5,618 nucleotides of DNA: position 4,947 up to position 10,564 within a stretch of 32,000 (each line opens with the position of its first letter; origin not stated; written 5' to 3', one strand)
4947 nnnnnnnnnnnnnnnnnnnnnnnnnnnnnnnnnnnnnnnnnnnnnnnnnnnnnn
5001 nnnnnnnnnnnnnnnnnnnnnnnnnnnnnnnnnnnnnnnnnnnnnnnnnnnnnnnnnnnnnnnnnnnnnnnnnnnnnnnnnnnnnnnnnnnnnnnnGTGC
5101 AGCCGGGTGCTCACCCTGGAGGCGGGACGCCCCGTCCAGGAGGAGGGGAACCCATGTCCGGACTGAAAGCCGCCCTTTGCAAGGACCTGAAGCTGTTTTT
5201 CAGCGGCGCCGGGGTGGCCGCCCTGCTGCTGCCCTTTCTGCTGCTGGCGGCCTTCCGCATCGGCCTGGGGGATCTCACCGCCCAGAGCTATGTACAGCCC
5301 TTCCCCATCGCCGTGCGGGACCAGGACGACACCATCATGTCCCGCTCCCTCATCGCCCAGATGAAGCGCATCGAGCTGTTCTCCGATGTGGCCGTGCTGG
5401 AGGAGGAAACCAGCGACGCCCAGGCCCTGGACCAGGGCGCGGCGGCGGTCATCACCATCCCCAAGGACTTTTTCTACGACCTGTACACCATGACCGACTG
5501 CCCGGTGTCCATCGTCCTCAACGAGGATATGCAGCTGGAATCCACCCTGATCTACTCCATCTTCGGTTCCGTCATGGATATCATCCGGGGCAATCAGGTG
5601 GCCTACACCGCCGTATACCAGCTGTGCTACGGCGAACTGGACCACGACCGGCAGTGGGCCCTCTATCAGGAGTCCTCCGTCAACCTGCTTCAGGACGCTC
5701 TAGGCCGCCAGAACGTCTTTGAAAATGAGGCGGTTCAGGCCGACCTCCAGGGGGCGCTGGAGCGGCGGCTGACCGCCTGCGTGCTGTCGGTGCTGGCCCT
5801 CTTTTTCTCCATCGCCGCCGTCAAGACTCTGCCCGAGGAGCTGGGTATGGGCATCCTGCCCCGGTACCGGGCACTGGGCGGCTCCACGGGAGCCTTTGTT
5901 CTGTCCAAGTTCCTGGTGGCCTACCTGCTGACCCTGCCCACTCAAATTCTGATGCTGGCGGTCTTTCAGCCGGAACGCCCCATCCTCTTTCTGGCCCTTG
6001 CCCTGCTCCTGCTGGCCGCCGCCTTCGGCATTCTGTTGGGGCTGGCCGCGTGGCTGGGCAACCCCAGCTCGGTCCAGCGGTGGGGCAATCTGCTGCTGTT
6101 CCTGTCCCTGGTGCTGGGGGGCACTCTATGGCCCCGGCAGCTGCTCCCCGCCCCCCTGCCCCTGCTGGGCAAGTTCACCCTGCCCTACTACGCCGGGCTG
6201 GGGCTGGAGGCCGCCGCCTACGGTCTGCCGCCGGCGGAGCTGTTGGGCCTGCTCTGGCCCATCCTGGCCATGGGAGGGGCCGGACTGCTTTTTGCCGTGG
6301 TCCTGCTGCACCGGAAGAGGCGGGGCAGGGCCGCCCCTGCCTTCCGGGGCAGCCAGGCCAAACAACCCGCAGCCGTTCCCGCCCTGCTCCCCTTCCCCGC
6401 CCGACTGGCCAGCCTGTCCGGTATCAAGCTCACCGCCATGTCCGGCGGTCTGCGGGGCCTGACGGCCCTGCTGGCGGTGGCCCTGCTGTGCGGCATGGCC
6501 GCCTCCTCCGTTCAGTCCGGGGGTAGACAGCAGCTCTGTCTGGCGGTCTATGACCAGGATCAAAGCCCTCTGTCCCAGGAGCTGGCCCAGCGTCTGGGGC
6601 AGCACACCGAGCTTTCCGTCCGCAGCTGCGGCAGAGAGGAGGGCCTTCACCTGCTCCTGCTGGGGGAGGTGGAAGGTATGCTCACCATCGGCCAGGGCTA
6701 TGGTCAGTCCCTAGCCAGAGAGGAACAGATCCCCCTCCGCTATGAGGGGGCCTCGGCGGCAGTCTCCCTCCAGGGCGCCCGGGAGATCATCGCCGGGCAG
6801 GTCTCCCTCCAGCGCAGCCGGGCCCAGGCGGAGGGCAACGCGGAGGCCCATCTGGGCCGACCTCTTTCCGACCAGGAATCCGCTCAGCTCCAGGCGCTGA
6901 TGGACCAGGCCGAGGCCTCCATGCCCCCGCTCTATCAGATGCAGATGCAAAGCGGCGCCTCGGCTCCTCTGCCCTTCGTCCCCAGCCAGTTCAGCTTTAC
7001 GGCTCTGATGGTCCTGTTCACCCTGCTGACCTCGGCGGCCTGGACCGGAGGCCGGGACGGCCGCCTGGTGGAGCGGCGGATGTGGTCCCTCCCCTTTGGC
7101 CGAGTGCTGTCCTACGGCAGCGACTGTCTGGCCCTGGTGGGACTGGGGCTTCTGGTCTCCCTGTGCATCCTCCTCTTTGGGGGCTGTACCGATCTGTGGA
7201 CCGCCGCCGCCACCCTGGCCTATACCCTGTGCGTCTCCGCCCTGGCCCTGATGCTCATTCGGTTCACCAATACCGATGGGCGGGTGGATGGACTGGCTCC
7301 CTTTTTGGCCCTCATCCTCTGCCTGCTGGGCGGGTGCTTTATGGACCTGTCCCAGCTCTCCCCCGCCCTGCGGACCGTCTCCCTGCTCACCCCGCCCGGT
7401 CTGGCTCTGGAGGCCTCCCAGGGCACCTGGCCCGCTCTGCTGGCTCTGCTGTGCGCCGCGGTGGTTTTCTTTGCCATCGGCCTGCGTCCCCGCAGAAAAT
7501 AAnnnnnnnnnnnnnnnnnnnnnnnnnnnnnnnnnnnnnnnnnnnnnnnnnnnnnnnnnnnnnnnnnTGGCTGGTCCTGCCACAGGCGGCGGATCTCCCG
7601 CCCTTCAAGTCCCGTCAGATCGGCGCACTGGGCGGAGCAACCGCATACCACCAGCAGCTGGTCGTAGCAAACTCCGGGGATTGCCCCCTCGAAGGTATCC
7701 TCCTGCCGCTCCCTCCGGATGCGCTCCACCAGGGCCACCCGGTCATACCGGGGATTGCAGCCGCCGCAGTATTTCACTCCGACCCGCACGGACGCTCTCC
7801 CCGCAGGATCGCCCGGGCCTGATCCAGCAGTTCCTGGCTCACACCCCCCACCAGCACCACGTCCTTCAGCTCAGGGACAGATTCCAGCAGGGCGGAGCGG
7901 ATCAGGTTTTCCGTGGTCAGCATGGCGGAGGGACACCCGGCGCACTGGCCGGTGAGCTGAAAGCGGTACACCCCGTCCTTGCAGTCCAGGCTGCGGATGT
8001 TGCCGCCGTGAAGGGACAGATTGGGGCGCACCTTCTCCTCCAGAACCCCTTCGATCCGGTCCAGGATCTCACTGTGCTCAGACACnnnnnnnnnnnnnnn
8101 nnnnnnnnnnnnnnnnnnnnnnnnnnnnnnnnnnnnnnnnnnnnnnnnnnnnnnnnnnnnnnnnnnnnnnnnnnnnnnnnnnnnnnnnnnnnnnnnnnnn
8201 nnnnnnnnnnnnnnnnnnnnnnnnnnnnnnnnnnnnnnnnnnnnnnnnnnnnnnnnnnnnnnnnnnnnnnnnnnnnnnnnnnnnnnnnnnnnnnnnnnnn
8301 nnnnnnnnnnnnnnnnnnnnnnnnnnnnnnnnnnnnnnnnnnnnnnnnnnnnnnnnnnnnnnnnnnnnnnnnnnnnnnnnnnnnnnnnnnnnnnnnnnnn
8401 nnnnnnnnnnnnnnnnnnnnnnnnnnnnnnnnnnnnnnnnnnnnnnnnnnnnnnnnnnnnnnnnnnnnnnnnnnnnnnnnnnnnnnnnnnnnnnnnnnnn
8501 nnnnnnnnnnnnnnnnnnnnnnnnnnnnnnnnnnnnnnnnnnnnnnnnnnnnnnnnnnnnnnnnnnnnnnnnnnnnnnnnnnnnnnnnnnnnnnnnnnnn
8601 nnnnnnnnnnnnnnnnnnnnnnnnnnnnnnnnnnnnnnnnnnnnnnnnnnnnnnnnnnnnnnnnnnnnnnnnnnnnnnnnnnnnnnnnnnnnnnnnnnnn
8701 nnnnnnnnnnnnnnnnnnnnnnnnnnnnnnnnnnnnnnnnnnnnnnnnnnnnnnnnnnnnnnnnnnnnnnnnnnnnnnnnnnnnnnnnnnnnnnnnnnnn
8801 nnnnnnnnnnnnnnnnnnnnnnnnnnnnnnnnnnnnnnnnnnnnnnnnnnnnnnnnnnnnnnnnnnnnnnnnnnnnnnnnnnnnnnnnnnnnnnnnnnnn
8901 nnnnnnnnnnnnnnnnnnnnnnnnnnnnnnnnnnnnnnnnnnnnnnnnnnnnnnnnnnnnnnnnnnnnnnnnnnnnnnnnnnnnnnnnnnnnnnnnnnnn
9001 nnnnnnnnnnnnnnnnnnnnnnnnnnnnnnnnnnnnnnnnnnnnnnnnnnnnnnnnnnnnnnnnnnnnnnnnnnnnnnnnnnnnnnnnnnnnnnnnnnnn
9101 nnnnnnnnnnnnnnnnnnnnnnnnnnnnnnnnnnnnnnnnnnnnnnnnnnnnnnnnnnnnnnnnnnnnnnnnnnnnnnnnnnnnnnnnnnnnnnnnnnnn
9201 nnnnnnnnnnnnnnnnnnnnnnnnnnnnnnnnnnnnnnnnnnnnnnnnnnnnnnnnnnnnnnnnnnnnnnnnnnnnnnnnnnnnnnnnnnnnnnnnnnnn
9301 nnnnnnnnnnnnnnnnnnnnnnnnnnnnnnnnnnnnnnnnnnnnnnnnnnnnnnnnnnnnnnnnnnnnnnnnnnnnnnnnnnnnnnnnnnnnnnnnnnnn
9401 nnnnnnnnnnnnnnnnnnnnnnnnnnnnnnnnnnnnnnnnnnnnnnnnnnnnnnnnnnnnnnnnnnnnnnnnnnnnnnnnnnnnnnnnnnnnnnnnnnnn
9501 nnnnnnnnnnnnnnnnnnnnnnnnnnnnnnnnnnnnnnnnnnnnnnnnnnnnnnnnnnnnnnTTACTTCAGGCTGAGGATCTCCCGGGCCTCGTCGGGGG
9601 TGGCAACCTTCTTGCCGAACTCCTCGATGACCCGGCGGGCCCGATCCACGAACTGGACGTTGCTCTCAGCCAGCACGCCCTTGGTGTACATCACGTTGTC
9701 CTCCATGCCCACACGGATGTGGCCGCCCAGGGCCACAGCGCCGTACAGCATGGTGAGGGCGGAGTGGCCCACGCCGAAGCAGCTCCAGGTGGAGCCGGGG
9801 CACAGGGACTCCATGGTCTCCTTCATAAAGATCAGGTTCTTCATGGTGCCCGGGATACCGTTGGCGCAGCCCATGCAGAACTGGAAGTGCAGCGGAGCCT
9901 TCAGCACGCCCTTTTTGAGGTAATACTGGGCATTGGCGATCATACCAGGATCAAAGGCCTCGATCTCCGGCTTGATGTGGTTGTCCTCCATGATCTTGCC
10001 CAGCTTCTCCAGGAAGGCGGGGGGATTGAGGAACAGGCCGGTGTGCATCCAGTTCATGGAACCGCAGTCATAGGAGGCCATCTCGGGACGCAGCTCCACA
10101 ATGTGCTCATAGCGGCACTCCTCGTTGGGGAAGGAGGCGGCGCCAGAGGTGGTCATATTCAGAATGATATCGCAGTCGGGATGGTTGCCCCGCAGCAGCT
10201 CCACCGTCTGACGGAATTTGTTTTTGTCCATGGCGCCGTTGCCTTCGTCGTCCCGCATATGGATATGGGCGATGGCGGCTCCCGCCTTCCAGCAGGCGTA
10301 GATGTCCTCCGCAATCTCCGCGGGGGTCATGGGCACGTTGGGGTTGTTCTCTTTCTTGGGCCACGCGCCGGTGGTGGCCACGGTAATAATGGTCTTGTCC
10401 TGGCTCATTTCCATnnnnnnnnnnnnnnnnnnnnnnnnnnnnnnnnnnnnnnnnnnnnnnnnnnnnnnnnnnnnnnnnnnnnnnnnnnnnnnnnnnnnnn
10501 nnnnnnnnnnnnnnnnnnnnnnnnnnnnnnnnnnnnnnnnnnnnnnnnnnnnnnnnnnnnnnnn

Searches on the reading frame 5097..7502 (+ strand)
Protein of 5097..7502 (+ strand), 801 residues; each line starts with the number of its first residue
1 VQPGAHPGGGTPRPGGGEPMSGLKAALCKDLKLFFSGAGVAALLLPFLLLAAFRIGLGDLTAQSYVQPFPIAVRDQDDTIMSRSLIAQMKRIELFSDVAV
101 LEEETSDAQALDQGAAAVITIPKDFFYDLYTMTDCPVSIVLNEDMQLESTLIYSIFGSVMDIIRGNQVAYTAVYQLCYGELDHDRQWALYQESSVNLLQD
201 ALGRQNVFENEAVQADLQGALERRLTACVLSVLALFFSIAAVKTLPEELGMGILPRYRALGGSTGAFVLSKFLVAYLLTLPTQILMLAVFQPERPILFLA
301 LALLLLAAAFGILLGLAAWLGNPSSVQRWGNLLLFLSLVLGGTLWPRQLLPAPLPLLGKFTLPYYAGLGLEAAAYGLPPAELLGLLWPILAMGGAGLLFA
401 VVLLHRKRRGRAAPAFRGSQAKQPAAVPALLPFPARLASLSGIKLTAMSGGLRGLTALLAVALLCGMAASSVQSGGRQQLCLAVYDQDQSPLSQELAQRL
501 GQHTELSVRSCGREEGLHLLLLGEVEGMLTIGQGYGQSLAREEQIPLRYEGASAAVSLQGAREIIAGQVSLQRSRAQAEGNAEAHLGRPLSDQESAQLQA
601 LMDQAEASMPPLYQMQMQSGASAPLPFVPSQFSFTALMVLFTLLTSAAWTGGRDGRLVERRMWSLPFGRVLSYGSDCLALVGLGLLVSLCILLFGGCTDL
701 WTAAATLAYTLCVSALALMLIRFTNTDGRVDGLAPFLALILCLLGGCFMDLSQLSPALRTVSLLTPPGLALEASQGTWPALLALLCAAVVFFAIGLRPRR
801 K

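Call 9: search_protein_families(library=pfam, proteins=[window:5097-7502:+])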
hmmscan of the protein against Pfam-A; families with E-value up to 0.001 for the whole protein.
window:5097-7502:+ (801 aa): 2 families
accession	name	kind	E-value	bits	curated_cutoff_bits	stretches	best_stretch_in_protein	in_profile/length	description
PF12698.13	ABC2_membrane_3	-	1.9e-36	126.3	31.6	2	43-402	8-344/347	ABC-2 family transporter protein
PF01061.29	ABC2_membrane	-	5.2e-12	46.2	26.9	2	218-360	46-196/211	ABC-2 type transporter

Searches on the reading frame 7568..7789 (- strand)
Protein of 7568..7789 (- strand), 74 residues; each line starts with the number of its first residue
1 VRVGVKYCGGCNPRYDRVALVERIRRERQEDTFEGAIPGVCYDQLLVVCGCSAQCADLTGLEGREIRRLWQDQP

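Call 58: search_protein_families(library=pfam, proteins=[window:7568-7789:-], max_evalue=0.01)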
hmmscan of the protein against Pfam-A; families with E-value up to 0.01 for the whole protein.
window:7568-7789:- (74 aa): 0 families

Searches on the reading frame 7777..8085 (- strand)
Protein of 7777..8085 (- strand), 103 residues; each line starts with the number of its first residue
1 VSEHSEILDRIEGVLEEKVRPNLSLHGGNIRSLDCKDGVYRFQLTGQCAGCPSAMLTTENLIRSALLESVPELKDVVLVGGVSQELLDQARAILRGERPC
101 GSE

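Call 58: search_protein_families(library=pfam, proteins=[window:7777-8085:-], max_evalue=0.01)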
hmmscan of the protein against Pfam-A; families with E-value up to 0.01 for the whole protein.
window:7777-8085:- (103 aa): 1 family
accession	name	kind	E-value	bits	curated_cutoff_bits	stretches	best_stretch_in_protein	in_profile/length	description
PF01106.22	NifU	-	1.7e-18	67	27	1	11-77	1-67/67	NifU-like domain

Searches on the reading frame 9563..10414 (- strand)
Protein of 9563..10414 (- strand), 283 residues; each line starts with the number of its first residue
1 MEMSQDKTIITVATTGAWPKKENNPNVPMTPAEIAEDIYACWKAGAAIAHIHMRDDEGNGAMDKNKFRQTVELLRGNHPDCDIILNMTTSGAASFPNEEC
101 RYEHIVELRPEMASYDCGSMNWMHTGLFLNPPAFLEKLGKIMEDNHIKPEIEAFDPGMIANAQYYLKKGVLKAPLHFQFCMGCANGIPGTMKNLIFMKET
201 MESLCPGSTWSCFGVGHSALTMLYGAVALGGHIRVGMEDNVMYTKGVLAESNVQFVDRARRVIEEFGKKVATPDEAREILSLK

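Call 10: search_protein_families(library=pfam, proteins=[window:9563-10414:-])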
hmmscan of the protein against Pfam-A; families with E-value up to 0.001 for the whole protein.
window:9563-10414:- (283 aa): 1 family
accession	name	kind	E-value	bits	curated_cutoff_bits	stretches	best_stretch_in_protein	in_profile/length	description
PF05853.18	BKACE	-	1.3e-104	349.8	24.8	1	7-282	1-274/274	beta-keto acid cleavage enzyme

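Call 12: search_protein_families(library=ncbifam, proteins=[window:9563-10414:-])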
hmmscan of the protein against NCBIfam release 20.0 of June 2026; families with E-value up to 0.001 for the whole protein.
window:9563-10414:- (283 aa): 4 families
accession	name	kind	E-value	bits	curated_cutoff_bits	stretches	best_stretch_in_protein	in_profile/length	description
NF052387.1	Lys_ferment_KCE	equivalog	6e-89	298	382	1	7-282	1-267/267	3-keto-5-aminohexanoate cleavage enzyme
NF053568.1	3OXCoAcCUPNH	equivalog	2.6e-71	240.1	350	1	8-283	4-273/274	3-oxoadipate:acetyl-CoA acetyltransferase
NF053538.1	DixhxACActTsKce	equivalog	1.2e-62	211.7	430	2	128-283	147-303/310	3,5-dioxohexanoate:acetyl-CoA acetone transferase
NF052389.1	Lys_KAL_CLE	exception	1.7e-51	175.3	725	1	5-282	168-436/440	bifunctional 3-aminobutyryl-CoA ammonia lyase/3-keto-5-aminohexanoate cleavage enzyme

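Call 45: search_solved_structures(query=window:9563-10414:-, max_evalue=1e-10)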
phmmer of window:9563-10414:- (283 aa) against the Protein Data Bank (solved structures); distinct sequences matched with E-value up to 1e-10: 13.
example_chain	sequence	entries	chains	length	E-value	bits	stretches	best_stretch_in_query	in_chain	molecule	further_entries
2y7d_A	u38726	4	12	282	1.5e-60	208.1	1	7-282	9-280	3-KETO-5-AMINOHEXANOATE CLEAVAGE ENZYME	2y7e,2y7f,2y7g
3no5_A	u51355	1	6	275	1.4e-55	191.8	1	8-282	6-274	Uncharacterized protein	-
3lot_A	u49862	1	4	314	2.8e-49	171.1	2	127-283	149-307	uncharacterized protein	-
3c6c_A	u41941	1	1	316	3.9e-48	167.3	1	6-282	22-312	3-keto-5-aminohexanoate cleavage enzyme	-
3chv_A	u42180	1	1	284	7.1e-46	159.9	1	8-282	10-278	Prokaryotic domain of unknown function (DUF849) with a TIM barrel fold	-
3fa5_A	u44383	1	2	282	1.2e-44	155.9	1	8-282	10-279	protein of unknown function (DUF849)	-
9zsc_A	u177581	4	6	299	1.2e-44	155.9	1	5-281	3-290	3-keto-5-aminohexanoate cleavage protein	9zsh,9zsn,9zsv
8rio_A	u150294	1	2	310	2.9e-40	141.5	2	148-283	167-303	3-keto-5-aminohexanoate cleavage protein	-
8rip_A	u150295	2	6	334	3.4e-40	141.3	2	148-283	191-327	3-keto-5-aminohexanoate cleavage protein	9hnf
3e02_A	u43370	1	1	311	5.9e-33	117.5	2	148-282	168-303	uncharacterized protein DUF849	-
3e49_A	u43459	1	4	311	1.1e-32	116.6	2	127-283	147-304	uncharacterized protein DUF849 with a TIM barrel fold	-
5zmu_A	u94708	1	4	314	9.5e-18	67.7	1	4-282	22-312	Cis-epoxysuccinate hydrolase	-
5zmy_A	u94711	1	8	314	8.3e-17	64.6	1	4-282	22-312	Cis-epoxysuccinate hydrolase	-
